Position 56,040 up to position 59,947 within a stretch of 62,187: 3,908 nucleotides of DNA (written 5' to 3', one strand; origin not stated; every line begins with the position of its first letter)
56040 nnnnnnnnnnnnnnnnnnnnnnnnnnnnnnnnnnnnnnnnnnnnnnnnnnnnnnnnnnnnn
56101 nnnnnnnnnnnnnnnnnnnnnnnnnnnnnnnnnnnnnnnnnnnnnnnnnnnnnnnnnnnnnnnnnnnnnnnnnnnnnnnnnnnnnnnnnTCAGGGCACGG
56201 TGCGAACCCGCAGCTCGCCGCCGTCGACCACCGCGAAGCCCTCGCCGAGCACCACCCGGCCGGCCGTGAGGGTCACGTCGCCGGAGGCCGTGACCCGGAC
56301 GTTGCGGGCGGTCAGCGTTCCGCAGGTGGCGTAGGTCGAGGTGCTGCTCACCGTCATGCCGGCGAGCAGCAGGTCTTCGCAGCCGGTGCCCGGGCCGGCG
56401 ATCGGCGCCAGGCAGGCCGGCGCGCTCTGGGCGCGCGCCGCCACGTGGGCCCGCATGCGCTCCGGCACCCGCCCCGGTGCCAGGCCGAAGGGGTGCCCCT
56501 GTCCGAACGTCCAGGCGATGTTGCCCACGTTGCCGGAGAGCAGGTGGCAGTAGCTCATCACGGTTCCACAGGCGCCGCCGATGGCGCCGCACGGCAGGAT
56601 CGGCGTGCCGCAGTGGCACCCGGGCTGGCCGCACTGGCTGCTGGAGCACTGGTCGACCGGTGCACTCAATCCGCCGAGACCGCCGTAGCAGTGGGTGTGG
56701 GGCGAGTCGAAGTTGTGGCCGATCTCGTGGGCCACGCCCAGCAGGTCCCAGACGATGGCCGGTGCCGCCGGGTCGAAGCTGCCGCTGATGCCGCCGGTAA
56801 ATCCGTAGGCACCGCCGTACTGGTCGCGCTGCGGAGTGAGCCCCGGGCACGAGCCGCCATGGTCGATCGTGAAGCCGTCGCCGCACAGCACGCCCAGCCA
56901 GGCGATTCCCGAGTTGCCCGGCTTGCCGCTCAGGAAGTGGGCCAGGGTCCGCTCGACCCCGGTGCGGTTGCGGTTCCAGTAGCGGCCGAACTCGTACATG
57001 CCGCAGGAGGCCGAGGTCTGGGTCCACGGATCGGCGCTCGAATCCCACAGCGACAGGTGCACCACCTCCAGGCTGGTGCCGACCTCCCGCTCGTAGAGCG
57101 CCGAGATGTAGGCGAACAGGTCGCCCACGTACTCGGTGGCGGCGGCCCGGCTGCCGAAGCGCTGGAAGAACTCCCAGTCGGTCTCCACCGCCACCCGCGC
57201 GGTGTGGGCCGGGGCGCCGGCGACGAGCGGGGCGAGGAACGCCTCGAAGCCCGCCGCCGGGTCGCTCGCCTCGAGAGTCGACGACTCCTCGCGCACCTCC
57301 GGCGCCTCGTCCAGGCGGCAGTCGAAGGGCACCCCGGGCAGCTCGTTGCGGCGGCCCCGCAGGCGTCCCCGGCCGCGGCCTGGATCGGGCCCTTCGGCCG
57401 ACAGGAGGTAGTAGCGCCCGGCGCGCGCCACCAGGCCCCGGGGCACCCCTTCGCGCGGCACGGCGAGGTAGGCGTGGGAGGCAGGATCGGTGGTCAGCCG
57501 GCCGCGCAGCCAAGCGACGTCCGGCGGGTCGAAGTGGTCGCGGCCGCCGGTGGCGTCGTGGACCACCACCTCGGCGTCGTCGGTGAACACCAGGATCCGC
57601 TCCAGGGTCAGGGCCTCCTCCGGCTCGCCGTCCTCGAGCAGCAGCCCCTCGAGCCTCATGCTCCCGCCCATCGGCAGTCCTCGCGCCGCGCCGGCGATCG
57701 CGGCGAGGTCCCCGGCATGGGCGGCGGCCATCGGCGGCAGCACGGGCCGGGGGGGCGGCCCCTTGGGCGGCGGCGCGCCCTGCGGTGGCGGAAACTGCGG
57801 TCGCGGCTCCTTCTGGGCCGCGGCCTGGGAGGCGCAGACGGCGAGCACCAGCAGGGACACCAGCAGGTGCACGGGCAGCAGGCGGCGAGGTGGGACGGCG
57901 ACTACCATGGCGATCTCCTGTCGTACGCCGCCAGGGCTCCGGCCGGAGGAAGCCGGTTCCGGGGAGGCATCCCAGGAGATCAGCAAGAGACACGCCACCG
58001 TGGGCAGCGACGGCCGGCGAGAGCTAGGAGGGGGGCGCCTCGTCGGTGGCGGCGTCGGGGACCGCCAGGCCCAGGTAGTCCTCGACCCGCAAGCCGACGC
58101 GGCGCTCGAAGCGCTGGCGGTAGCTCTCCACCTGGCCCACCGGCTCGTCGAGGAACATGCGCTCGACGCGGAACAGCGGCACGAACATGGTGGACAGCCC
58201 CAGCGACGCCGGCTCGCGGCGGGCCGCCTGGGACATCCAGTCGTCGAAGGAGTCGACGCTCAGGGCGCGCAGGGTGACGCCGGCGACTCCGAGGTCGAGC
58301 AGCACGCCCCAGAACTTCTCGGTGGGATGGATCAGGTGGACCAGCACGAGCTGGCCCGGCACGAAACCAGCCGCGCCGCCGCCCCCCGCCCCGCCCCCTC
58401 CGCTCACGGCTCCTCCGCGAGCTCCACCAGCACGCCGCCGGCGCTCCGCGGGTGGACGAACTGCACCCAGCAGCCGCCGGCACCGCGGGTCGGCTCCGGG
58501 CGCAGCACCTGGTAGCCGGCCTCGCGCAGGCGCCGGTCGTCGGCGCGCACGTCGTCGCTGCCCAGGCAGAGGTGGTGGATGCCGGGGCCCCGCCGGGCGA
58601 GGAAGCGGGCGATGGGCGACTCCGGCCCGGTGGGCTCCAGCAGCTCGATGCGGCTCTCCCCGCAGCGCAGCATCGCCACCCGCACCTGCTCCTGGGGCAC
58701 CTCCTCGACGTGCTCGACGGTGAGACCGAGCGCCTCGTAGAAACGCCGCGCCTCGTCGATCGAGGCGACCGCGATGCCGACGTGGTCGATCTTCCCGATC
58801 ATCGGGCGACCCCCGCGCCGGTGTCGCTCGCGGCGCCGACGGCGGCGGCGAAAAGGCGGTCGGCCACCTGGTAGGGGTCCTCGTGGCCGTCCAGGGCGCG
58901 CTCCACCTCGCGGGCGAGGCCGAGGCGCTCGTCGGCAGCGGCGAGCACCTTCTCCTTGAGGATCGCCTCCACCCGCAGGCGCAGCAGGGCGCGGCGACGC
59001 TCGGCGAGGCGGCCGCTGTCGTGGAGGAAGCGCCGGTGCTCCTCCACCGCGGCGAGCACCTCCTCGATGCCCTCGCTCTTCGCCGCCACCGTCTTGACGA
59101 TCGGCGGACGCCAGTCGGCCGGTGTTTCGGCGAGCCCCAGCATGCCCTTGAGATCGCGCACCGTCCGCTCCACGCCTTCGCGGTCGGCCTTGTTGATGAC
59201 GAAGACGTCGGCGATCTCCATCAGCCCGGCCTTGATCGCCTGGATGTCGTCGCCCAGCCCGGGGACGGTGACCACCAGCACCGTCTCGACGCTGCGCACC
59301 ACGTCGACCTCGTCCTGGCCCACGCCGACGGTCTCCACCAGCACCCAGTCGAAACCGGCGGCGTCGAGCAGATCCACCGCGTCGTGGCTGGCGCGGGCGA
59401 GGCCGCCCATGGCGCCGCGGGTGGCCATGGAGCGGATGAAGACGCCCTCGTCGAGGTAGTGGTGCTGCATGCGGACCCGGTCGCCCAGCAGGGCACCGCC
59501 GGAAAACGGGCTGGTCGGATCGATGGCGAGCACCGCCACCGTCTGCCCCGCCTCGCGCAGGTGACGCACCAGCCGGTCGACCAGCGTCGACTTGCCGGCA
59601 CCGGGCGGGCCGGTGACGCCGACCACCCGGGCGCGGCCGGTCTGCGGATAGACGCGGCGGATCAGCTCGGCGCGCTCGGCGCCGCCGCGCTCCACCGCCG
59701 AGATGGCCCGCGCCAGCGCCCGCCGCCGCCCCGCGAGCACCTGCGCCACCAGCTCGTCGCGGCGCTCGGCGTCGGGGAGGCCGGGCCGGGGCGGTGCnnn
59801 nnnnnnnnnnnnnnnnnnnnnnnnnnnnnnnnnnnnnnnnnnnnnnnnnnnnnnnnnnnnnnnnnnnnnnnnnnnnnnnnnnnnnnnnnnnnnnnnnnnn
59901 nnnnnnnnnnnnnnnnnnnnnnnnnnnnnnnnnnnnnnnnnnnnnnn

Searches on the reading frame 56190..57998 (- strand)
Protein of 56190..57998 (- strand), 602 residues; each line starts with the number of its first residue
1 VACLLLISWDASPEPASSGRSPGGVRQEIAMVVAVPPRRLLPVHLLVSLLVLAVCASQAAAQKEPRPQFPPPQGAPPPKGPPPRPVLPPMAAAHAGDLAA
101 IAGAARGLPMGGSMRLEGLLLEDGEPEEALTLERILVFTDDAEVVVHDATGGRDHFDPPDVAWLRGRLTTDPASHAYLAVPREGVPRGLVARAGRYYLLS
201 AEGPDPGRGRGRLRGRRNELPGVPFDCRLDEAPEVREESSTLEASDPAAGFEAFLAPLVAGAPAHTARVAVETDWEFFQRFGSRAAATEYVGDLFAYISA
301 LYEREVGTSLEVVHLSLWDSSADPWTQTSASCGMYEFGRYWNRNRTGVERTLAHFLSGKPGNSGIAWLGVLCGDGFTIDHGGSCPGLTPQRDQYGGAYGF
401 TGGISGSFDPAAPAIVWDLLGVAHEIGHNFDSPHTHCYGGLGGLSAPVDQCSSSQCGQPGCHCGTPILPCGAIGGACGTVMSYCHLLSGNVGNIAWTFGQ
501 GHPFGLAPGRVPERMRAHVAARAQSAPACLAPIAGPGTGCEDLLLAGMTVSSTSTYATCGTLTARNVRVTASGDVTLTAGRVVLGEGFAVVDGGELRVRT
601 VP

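Call 64: search_protein_families(library=pfam, proteins=[window:56190-57998:-], max_evalue=0.001)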
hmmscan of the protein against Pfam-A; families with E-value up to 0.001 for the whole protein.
window:56190-57998:- (602 aa): 4 families
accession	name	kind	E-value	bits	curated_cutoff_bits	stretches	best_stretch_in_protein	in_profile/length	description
PF13688.12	Reprolysin_5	-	2.8e-18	67.3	27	1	266-457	4-177/196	Metallo-peptidase family M12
PF13582.12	Reprolysin_3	-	2.5e-13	51.1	22.4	1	290-435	3-123/123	Metallo-peptidase family M12B Reprolysin-like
PF13583.11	Reprolysin_4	-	2.2e-12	47.5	22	1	266-450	4-166/203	Metallo-peptidase family M12B Reprolysin-like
PF13574.12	Reprolysin_2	-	0.00018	21.9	27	1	287-436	4-143/195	Metallo-peptidase family M12B Reprolysin-like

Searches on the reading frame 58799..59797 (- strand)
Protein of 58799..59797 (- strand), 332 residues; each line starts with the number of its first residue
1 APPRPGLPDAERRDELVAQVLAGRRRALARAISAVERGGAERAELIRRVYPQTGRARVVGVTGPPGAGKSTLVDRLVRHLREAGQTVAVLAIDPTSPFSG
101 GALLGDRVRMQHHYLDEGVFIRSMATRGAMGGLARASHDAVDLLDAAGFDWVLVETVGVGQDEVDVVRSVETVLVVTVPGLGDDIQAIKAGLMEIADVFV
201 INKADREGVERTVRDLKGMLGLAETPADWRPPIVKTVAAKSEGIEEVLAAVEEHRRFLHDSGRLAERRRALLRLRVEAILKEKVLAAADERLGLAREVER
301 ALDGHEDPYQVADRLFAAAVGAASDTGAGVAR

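Call 64: search_protein_families(library=pfam, proteins=[window:58799-59797:-], max_evalue=0.001)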
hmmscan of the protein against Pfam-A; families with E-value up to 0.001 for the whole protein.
window:58799-59797:- (332 aa): 12 families
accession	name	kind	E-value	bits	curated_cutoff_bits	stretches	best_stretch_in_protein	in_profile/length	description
PF03308.22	MeaB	-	1.2e-97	326.7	23.1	1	28-288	1-268/273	Methylmalonyl Co-A mutase-associated GTPase MeaB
PF02492.25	cobW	-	2.9e-08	33.9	20.7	1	58-216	2-165/180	CobW/HypB/UreG, nucleotide-binding domain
PF03029.23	ATP_bind_1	-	2e-06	28.2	27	1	61-96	1-36/240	Conserved hypothetical ATP binding protein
PF13191.12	AAA_16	-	2.1e-06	28.8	32.6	1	51-95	19-63/167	AAA ATPase domain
PF13604.12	AAA_30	-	8.4e-06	26.1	27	1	53-92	15-54/191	AAA domain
PF00009.33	GTP_EFTU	-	8.4e-06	25.9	26.5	0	56-84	3-31/188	Elongation factor Tu GTP binding domain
PF03266.21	NTPase_1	-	4.3e-05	23.9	23.9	1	59-87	2-30/168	NTPase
PF13401.12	AAA_22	-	7.3e-05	23.5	27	1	55-103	4-50/130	AAA domain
PF24883.2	NPHP3_N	-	0.00014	22.6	24.8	1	54-91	20-57/164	Nephrocystin 3, N-terminal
PF13245.12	AAA_19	-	0.00028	21.5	25.1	1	55-95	10-50/134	AAA domain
PF13238.12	AAA_18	-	0.00043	21.2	29.4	1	59-86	1-27/128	AAA domain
PF20720.3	nSTAND3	-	0.00078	19.6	27.2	0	56-88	17-49/155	Novel STAND NTPase 3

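Call 79: list_cluster_members(proteins=[window:58799-59797:-, window:59800-61086:-, window:58404-58838:-, window:17183-18268:-, P0004, P0124])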
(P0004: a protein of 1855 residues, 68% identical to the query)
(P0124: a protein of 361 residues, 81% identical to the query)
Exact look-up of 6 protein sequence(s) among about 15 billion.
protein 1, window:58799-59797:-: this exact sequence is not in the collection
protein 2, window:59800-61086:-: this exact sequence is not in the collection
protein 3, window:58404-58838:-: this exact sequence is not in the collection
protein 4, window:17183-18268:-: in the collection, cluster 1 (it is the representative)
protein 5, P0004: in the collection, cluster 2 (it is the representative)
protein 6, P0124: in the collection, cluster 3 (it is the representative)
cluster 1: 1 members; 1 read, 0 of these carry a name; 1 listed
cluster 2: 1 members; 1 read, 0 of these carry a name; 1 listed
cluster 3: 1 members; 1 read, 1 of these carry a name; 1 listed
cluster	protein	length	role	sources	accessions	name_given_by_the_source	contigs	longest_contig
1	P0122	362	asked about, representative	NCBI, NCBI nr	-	-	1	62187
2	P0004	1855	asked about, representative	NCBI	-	-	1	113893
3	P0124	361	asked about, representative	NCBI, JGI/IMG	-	alpha-ketoglutarate-dependent taurine dioxygenase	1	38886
